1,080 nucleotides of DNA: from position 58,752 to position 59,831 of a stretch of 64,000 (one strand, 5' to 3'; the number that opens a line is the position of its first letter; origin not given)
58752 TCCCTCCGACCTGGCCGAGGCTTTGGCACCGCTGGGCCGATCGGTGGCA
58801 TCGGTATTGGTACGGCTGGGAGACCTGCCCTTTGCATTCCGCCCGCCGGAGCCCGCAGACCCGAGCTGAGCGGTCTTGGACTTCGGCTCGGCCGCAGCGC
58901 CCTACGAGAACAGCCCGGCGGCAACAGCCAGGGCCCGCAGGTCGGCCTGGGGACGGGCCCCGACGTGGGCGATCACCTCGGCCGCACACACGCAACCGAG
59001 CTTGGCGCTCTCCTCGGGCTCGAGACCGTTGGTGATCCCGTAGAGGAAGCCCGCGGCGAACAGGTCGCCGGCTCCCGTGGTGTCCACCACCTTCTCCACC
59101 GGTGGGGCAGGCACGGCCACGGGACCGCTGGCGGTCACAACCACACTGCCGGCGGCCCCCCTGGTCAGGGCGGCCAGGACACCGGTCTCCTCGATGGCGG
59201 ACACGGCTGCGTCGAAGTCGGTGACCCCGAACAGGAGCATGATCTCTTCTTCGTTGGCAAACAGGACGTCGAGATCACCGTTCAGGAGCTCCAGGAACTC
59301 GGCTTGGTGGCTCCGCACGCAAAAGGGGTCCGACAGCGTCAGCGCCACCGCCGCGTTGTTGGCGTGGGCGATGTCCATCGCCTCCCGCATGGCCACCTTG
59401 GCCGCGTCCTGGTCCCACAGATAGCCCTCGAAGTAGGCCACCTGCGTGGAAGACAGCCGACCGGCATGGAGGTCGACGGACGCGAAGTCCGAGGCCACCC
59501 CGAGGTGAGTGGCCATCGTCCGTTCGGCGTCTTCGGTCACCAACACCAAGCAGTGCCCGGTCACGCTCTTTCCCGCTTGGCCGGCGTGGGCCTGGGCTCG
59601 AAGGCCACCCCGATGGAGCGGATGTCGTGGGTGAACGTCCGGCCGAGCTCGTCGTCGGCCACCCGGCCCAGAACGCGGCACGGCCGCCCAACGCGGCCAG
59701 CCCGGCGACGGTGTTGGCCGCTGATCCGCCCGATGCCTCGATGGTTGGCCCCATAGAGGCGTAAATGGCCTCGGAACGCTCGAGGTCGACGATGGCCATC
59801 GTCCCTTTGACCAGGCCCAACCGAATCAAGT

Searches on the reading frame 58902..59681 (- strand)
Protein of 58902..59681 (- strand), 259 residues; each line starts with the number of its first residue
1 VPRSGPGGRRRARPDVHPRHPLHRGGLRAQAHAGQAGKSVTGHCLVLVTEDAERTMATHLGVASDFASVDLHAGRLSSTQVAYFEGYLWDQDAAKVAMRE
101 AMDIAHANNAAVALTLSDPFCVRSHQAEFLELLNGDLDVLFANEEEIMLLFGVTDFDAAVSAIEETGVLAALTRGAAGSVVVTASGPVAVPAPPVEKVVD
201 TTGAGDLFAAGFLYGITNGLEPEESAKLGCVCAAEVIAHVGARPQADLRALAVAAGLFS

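Call 48: search_protein_families(library=pfam, proteins=[window:58902-59681:-], max_evalue=0.0001)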
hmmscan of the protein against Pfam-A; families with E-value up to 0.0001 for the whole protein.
window:58902-59681:- (259 aa): 2 families
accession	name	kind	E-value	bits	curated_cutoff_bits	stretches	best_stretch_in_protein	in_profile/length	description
PF00294.29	PfkB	-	6.1e-36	124.7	25.8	1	40-244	89-297/302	pfkB family carbohydrate kinase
PF25270.1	Khk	-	5.4e-07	29.6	35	1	158-250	268-360/365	Prokaryotic ketohexokinase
